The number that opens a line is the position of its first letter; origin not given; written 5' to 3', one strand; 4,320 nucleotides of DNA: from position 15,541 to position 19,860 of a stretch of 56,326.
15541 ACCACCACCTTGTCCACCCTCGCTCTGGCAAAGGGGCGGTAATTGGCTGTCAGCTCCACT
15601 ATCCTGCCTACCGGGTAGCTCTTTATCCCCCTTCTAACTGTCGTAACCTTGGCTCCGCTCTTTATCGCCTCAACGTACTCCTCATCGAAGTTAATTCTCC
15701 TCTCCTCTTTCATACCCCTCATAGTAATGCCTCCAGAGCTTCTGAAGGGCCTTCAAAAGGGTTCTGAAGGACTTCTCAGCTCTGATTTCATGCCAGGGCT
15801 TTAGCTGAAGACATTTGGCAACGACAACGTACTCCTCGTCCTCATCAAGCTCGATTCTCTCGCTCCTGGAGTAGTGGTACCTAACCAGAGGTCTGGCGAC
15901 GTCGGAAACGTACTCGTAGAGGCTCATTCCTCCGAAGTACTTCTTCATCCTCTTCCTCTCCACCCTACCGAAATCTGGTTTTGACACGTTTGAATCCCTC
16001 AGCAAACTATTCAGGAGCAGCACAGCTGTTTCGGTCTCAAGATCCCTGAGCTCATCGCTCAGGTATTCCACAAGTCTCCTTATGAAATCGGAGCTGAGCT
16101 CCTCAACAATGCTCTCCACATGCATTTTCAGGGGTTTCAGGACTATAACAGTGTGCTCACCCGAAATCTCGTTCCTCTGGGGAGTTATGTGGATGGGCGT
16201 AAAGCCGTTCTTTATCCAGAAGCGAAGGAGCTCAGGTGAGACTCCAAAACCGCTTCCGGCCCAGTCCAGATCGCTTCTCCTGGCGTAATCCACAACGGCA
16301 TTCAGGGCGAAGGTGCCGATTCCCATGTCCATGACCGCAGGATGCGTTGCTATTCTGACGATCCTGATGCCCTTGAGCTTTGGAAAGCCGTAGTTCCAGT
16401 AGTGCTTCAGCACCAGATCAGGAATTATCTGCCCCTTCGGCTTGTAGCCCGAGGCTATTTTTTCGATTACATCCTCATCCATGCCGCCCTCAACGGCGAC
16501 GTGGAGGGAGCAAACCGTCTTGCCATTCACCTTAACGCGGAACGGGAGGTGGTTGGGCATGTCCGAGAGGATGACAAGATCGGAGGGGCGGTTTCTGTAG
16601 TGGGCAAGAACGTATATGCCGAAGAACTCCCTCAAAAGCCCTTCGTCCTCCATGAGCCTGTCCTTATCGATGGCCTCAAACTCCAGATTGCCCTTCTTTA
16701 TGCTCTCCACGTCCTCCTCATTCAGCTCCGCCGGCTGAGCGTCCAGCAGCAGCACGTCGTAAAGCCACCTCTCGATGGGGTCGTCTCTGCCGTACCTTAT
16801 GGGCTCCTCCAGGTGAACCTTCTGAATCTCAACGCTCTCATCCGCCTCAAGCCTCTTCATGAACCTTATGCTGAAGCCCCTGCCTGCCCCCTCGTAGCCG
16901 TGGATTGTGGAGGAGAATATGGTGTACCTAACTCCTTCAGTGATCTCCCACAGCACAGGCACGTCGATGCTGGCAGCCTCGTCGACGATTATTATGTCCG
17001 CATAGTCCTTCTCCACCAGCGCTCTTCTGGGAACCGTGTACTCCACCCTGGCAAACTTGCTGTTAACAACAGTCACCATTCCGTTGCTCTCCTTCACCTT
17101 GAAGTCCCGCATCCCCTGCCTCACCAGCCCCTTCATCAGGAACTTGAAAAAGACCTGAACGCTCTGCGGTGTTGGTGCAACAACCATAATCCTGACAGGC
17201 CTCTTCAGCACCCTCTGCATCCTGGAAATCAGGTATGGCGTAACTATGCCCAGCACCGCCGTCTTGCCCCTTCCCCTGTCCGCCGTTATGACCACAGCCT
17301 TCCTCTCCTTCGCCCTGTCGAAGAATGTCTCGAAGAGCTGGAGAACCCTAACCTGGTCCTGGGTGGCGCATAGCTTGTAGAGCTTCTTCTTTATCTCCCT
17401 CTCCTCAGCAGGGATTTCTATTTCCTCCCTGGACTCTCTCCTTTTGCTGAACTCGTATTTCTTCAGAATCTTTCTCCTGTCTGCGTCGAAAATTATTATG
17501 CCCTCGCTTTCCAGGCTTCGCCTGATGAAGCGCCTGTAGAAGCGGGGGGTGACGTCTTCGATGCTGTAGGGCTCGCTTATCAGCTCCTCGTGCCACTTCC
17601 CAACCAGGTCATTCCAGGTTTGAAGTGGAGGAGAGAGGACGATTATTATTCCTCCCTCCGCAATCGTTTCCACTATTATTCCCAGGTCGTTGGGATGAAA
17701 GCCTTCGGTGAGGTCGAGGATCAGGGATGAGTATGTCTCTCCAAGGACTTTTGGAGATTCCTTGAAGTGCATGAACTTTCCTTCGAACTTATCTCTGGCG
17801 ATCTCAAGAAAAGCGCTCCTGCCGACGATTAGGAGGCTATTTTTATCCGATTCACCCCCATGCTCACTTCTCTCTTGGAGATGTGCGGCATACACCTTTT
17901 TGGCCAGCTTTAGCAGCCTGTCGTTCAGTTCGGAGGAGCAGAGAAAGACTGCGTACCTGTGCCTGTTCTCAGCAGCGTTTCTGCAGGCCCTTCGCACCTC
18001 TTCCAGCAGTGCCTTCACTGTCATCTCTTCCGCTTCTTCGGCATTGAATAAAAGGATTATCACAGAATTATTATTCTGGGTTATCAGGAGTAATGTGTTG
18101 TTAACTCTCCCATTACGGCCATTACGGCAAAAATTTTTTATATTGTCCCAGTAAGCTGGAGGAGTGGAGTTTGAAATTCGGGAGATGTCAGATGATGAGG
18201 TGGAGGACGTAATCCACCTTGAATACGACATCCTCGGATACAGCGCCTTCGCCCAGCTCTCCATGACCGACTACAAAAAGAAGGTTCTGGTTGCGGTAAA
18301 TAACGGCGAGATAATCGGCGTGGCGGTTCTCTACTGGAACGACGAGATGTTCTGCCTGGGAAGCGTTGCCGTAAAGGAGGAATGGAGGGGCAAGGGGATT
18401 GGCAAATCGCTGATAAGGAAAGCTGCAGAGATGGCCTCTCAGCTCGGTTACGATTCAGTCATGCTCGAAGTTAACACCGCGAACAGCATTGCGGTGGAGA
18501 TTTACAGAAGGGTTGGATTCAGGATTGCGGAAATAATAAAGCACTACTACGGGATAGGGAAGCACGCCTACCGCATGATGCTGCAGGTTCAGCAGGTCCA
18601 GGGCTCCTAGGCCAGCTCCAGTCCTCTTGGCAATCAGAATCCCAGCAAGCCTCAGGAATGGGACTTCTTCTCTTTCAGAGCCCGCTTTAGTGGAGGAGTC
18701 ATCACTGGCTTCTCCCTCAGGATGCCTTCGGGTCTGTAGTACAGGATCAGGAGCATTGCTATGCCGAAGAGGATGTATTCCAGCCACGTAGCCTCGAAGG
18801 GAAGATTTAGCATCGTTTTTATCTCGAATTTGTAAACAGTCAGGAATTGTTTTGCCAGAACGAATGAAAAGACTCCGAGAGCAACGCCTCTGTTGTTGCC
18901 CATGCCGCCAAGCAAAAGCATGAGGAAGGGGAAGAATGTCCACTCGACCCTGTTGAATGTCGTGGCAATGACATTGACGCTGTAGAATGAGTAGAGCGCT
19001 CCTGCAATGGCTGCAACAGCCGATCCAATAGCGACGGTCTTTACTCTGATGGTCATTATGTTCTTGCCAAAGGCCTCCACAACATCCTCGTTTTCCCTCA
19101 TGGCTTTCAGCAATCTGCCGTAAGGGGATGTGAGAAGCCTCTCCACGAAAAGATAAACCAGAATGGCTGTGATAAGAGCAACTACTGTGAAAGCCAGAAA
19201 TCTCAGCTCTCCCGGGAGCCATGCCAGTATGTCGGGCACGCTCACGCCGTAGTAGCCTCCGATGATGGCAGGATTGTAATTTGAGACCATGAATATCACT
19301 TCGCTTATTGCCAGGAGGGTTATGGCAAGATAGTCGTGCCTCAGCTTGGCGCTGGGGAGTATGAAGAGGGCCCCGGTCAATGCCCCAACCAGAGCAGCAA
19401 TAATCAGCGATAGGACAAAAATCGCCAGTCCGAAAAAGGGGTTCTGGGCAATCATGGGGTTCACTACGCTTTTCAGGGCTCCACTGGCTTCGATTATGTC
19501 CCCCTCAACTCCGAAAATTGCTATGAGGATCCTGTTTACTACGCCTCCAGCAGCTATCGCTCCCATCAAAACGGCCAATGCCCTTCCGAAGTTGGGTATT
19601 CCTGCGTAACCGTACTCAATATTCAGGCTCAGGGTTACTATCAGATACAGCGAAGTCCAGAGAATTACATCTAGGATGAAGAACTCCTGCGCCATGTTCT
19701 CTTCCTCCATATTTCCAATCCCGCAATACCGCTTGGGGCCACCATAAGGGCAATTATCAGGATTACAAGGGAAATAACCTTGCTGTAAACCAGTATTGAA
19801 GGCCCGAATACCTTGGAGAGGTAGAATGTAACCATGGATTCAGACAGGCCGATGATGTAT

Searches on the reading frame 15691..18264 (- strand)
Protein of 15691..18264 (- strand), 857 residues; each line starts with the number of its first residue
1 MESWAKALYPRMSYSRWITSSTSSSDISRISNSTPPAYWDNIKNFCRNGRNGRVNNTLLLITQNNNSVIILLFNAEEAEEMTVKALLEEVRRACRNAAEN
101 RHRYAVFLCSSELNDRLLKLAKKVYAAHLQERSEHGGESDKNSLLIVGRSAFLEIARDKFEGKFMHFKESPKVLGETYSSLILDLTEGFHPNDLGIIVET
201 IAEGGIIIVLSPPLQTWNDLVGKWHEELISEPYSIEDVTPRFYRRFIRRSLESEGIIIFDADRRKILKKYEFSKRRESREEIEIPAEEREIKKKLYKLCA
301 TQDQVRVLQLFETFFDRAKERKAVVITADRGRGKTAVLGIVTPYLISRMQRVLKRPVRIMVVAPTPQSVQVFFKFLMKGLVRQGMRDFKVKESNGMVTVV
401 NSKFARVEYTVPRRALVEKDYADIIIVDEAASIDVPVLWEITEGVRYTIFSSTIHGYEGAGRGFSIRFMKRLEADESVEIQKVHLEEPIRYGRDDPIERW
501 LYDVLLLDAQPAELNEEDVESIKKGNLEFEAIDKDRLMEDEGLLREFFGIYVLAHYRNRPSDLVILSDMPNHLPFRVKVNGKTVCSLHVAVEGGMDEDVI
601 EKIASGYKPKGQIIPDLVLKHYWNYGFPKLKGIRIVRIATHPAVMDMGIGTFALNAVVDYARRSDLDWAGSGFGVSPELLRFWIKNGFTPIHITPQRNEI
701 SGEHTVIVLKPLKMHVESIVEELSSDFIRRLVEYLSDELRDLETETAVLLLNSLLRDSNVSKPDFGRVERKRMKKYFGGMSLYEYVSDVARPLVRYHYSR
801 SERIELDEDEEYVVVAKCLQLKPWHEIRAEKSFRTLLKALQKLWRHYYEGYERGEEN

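Call 42: search_protein_families(library=ncbifam, proteins=[window:15691-18264:-], max_evalue=0.00001)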
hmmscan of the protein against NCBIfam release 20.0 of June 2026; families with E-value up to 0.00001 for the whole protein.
window:15691-18264:- (857 aa): 1 family
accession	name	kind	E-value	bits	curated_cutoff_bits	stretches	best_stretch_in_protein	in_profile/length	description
NF041296.1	RNAactase_tcmA_Halo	equivalog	1.6e-145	485.9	700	1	157-843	53-723/746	tRNA(Met) cytidine acetyltransferase TmcA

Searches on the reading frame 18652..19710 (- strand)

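Call 42: search_protein_families(library=ncbifam, proteins=[window:18652-19710:-], max_evalue=0.00001)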
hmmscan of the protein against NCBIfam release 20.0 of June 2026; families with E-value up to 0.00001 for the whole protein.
window:18652-19710:- (352 aa): 4 families
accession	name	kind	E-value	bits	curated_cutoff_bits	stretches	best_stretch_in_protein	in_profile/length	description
NF008450.0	PRK11301.1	subfamily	4.9e-19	69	366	2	172-332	262-407/418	high-affinity branched-chain amino acid ABC transporter permease LivM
TIGR03408.1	urea_trans_UrtC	equivalog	1.4e-10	41.4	296.2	1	21-295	17-288/313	urea ABC transporter permease subunit UrtC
TIGR03727.1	urea_t_UrtC_arc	equivalog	4.9e-09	35.6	575.55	1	22-332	60-339/369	urea ABC transporter, permease protein UrtC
TIGR03409.1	urea_trans_UrtB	equivalog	2.1e-08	34.2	250.3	1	77-332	42-287/291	urea ABC transporter permease subunit UrtB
